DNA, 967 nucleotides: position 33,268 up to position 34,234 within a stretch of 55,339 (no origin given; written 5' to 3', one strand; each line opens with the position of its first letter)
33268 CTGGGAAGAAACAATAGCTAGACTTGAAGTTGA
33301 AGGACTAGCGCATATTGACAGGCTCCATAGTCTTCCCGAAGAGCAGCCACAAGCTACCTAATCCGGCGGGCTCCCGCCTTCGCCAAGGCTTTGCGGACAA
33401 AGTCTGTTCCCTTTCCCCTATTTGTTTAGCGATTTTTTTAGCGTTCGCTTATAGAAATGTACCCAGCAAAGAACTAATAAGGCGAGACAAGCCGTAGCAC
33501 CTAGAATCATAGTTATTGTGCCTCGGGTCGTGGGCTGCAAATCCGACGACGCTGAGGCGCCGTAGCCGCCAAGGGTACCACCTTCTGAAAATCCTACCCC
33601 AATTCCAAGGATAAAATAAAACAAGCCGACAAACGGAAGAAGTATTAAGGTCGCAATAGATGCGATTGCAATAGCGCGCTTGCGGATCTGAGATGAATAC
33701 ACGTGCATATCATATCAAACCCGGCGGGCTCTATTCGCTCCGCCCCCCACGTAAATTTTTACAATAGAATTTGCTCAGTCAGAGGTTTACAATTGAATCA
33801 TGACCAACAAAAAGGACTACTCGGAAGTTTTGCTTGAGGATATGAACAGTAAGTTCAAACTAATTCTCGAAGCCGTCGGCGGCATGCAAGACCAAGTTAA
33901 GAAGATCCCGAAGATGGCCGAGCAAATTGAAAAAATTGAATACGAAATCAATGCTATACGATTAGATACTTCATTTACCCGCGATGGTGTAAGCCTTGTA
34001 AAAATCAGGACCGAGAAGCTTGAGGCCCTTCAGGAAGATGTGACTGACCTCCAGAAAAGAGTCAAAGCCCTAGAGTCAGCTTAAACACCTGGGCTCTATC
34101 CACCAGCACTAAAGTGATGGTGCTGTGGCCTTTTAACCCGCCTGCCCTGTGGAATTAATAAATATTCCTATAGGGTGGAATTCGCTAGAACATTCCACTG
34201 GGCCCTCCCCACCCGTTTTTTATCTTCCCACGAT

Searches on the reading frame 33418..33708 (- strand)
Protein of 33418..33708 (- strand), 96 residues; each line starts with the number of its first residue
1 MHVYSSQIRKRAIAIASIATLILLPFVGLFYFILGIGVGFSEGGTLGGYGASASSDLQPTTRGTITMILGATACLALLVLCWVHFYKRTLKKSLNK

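Call 3: search_protein_families(library=pfam, proteins=[window:33418-33708:-], max_evalue=1)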
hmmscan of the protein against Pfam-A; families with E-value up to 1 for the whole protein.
window:33418-33708:- (96 aa): 2 families
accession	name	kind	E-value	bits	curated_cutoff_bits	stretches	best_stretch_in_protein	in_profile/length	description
PF02439.20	Adeno_E3_CR2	-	0.12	12.6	36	1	64-85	5-26/38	Adenovirus E3 region protein CR2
PF07666.16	MpPF26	-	0.84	10.2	37.2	0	13-70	4-60/75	M penetrans paralogue family 26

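Call 4: search_protein_families(library=padloc, proteins=[window:33418-33708:-], max_evalue=1)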
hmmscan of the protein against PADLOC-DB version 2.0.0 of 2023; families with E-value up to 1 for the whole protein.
window:33418-33708:- (96 aa): 0 families

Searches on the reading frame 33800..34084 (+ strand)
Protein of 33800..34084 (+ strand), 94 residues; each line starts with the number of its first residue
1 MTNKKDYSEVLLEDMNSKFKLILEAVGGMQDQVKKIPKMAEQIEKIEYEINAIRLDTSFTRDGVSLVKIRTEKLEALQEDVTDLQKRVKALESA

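Call 3: search_protein_families(library=pfam, proteins=[window:33800-34084:+], max_evalue=1)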
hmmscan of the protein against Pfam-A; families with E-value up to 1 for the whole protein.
window:33800-34084:+ (94 aa): 22 families
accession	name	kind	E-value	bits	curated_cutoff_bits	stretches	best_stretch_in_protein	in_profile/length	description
PF05531.17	NPV_P10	-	0.005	17.7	29.8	0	72-90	18-36/75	Nucleopolyhedrovirus P10 protein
PF24481.2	CT398_CC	-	0.0052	17.1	27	1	38-93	47-102/180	CT398-like coiled coil hairpin domain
PF10267.14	Tmemb_cc2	-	0.0064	16.2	32.8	1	13-86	212-279/397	Predicted transmembrane and coiled-coil 2 protein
PF05478.16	Prominin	-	0.012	14.2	34.3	1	35-93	626-684/799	Prominin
PF00435.27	Spectrin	-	0.026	15.4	29.9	0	67-92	36-61/105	Spectrin repeat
PF19111.5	DUF5798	-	0.027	15.1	27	0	28-75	2-49/89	Family of unknown function (DUF5798)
PF25762.1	HAUS1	-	0.028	14.7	40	1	33-90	176-230/236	HAUS augmin-like complex subunit 1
PF06667.17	PspB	-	0.031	14.8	25.6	1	68-93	37-62/73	Phage shock protein B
PF07889.17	DUF1664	-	0.038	14.5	34.6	1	32-92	56-114/124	Protein of unknown function (DUF1664)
PF06009.19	Laminin_II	-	0.04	14.4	33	1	11-93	4-83/138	Laminin Domain II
PF01486.22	K-box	-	0.067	13.8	30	1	65-93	55-83/93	K-box region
PF01519.22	DUF16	-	0.086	13.8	40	1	29-93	50-104/104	Protein of unknown function DUF16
PF16088.10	BORCS7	-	0.087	13.5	27.3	0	8-45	65-102/103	BLOC-1-related complex sub-unit 7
PF12325.13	TMF_TATA_bd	-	0.099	13.2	29.1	0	38-89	61-109/115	TATA element modulatory factor 1 TATA binding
PF04728.18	LPP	-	0.1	13.4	29.1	0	73-93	1-21/53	Lipoprotein leucine-zipper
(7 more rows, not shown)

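Call 4: search_protein_families(library=padloc, proteins=[window:33800-34084:+], max_evalue=1)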
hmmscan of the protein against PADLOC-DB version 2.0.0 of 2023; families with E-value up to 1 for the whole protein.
window:33800-34084:+ (94 aa): 1 family
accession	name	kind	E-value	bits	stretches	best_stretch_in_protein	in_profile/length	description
PDLC00006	DruC1|DruC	-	0.0096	12.4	1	21-91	225-295/626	Unknown function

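Call 5: search_protein_families(library=ncbifam, proteins=[window:33800-34084:+], max_evalue=1)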
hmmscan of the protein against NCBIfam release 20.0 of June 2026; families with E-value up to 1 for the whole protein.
window:33800-34084:+ (94 aa): 13 families
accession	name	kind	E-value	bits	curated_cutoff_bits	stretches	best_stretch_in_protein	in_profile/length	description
NF047516.1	LA_3659_fam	equivalog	0.0022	17.6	36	1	33-92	126-184/221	LA_3659 family protein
NF047514.1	SpiroCoCo_N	equivalog_domain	0.0022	17.6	75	1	33-92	126-184/221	SpiroCoCo family coiled-coil protein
NF047515.1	SpiroCoCo_C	equivalog_domain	0.0068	15.6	125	1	11-92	143-231/313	SpiroCoCo family coiled-coil protein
NF003413.0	PRK04778.1-7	equivalog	0.0086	14.5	556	1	12-92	286-366/564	septation ring formation regulator EzrA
NF045650.1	CD1247_Nterm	equivalog_domain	0.013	16.1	30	0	13-53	18-58/70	CD1247 N-terminal domain-containing protein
NF040877.1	SE1832_fam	equivalog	0.023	14.6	45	0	72-93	21-42/51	SE1832 family protein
TIGR00636.1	PduO_Nterm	equivalog_domain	0.041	13.6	108.45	1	26-92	38-100/171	cob(I)yrinic acid a,c-diamide adenosyltransferase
TIGR02976.1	phageshock_pspB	equivalog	0.049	13.9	51.7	1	62-93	32-63/75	envelope stress response membrane protein PspB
NF006993.0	PRK09458.1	equivalog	0.08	13.3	90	1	66-93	36-63/75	envelope stress response membrane protein PspB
NF053852.1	vesicle_Bd0635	exception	0.1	12.2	250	0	29-61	100-129/223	CpoB-like predatory vesicle lipoprotein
NF053779.1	BT3442_fam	equivalog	0.11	11.2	940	1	32-92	384-444/563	BT3442 family protein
NF052344.1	slr1601_fam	subfamily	0.15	12.1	70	0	69-92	34-57/91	slr1601 family putative cell division protein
NF053525.1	thylo_ssr2422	subfamily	0.43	11.1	38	0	72-92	16-36/77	ssr2422 family thylakoid membrane protein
